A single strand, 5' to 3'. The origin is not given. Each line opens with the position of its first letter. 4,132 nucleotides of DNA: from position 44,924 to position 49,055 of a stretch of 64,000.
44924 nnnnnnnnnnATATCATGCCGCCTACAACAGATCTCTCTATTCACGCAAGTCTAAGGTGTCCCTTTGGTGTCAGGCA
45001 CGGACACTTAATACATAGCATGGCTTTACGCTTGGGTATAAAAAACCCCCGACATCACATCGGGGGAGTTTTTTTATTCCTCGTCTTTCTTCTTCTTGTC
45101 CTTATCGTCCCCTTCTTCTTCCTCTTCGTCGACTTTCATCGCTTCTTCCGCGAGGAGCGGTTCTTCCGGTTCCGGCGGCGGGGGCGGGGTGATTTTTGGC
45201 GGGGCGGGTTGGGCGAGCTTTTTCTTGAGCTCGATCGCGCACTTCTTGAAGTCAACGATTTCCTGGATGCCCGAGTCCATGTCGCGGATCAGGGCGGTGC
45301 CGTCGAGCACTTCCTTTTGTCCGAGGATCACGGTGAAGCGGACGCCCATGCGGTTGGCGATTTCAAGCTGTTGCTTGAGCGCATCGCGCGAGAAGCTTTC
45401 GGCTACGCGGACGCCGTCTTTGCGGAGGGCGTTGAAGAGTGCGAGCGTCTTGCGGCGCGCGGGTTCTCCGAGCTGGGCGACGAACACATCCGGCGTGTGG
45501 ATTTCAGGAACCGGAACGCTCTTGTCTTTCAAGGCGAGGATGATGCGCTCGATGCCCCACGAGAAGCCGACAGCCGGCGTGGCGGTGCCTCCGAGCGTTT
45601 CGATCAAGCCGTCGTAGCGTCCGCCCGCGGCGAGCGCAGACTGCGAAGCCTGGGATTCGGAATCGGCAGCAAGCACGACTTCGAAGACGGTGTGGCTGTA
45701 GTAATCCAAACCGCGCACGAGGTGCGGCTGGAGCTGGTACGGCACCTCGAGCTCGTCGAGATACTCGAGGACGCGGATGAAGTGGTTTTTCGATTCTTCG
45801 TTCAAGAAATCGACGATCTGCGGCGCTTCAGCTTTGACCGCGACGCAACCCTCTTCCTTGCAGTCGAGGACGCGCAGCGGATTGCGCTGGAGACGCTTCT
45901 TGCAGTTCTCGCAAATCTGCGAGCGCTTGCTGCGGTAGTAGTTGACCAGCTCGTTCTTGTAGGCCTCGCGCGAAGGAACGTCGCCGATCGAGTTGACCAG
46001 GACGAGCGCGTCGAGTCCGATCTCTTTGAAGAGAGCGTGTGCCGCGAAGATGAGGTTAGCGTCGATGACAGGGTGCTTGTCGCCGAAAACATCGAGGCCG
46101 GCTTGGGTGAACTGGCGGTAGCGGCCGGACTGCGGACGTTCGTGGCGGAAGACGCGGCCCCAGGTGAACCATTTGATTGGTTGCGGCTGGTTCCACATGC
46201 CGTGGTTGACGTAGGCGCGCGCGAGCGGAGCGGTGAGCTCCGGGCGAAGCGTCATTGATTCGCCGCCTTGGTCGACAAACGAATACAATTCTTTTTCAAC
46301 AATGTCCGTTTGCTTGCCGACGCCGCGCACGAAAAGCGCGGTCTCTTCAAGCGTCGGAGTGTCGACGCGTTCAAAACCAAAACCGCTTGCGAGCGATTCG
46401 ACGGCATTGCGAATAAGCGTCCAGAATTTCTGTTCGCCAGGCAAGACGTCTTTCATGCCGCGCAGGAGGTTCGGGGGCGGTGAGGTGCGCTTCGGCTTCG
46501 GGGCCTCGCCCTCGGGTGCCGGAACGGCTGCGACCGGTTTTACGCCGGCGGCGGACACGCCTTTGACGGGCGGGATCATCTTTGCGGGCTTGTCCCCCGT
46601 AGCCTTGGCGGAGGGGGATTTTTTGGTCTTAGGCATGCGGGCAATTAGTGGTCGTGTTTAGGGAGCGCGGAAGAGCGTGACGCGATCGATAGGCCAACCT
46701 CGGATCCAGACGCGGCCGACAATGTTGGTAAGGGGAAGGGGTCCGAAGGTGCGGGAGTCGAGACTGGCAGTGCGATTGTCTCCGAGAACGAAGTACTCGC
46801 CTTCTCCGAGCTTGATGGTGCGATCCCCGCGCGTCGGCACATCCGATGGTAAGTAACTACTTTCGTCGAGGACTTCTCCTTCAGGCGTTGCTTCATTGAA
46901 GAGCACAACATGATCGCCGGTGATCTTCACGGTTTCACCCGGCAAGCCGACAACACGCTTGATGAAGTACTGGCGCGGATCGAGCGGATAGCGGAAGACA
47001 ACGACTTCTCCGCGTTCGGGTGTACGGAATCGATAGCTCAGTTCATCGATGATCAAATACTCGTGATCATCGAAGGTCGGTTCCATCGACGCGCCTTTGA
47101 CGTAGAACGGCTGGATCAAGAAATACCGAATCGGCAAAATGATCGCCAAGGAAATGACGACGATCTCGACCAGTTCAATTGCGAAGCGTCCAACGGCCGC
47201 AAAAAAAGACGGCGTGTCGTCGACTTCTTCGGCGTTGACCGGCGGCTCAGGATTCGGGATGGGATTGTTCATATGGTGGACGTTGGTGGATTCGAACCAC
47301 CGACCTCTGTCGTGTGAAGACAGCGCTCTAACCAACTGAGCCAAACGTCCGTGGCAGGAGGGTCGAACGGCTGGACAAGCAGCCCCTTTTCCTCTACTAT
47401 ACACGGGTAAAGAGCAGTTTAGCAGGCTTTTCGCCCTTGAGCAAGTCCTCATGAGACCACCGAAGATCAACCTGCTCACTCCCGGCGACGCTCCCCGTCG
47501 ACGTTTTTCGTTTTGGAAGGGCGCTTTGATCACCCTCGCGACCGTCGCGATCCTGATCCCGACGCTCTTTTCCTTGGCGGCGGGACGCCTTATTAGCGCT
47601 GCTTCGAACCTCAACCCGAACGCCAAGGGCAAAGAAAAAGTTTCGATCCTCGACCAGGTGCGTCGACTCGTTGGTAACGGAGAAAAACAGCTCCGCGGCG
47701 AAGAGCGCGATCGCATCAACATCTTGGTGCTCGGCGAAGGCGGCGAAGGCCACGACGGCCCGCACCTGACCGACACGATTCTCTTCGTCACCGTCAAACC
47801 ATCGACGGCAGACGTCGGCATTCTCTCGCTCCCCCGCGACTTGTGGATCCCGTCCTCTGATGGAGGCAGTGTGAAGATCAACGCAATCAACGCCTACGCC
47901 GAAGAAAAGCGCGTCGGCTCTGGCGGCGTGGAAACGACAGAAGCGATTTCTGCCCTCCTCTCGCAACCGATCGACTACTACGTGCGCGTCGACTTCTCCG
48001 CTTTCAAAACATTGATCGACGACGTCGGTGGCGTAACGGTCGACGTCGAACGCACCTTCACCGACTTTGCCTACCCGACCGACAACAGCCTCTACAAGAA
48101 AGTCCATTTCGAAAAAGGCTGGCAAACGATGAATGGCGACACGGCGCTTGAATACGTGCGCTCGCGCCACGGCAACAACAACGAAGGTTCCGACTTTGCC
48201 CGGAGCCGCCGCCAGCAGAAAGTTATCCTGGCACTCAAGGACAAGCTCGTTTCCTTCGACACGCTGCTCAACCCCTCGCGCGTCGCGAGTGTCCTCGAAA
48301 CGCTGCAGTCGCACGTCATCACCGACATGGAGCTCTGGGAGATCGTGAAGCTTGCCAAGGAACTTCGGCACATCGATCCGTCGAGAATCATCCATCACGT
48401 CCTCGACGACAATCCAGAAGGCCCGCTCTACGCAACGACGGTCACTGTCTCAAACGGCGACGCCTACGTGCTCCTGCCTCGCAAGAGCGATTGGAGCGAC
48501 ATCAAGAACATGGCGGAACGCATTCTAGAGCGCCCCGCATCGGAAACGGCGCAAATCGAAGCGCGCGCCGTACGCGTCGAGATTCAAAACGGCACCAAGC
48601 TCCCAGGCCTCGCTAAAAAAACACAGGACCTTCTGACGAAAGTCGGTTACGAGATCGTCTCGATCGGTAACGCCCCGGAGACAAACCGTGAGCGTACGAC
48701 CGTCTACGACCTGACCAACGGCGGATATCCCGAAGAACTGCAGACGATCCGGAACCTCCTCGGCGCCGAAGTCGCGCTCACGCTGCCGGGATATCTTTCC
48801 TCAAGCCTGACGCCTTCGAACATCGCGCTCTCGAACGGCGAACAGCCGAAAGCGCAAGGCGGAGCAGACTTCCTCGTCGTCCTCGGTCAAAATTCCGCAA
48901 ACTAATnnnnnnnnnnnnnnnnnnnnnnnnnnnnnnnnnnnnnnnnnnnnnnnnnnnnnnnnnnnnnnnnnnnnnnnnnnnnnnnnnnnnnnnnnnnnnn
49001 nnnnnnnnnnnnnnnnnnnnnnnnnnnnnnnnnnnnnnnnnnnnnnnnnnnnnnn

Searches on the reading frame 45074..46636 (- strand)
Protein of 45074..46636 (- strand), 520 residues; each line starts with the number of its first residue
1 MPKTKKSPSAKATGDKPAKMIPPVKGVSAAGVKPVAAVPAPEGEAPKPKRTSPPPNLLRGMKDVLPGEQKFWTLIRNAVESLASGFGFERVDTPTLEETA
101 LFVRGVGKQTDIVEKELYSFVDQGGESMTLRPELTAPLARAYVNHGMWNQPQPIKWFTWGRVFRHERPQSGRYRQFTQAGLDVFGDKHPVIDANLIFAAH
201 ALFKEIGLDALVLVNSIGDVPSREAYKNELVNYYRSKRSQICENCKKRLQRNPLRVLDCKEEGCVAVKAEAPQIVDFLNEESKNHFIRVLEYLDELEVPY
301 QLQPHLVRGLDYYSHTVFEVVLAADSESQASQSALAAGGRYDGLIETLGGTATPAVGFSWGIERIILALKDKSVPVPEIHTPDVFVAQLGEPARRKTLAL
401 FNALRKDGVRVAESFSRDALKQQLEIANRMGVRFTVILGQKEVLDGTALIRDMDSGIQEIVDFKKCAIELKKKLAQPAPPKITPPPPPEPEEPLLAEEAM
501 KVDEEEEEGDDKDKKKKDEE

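Call 37: search_protein_families(library=pfam, proteins=[window:45074-46636:-], max_evalue=0.001)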
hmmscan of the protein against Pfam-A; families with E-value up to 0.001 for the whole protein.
window:45074-46636:- (520 aa): 4 families
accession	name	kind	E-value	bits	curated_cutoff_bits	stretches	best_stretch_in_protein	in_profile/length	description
PF13393.11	tRNA-synt_His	-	5.5e-41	141.2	25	1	60-365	1-308/308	Histidyl-tRNA synthetase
PF00587.30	tRNA-synt_2b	-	2.1e-14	54.4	29.3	1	118-369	1-175/179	tRNA synthetase class II core domain (G, H, P, S and T)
PF03129.25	HGTP_anticodon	-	4.7e-10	39.9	21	1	383-472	1-93/94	Anticodon binding domain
PF01409.25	tRNA-synt_2d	-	0.00011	22.2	19.8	1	63-206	10-153/246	tRNA synthetases class II core domain (F)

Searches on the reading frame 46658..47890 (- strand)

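Call 37: search_protein_families(library=pfam, proteins=[window:46658-47890:-], max_evalue=0.001)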
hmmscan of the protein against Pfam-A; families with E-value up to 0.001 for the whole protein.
window:46658-47890:- (410 aa): 2 families
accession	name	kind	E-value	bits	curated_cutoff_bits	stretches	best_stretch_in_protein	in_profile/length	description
PF10502.14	Peptidase_S26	-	3.9e-43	147.7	22.9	1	238-399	2-168/168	Signal peptidase, peptidase S26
PF00717.28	Peptidase_S24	-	0.0002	21.5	23.3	1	263-319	39-87/116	Peptidase S24-like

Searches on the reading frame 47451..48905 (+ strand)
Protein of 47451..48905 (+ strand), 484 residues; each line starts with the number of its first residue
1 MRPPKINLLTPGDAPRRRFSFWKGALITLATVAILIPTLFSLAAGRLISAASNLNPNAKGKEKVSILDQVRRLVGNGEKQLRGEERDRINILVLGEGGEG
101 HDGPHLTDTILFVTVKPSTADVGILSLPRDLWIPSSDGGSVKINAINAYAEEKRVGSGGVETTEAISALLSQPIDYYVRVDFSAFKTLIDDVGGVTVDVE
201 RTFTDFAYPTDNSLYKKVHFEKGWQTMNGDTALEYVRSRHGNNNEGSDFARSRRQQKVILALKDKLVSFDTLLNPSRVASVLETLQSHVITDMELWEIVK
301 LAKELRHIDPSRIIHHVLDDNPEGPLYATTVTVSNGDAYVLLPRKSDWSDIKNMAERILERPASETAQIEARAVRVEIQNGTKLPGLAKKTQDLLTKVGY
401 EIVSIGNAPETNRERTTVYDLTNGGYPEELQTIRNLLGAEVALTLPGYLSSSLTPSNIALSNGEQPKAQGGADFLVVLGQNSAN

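Call 37: search_protein_families(library=pfam, proteins=[window:47451-48905:+], max_evalue=0.001)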
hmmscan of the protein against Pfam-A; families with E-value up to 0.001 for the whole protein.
window:47451-48905:+ (484 aa): 2 families
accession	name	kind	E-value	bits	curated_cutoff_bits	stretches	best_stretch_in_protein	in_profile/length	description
PF03816.19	LytR_cpsA_psr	-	2.1e-37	129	24.6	1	107-266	2-148/150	LytR_cpsA_psr family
PF13399.11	LytR_C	-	4e-11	44.1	22.2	1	374-440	2-65/86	LytR cell envelope-related transcriptional attenuator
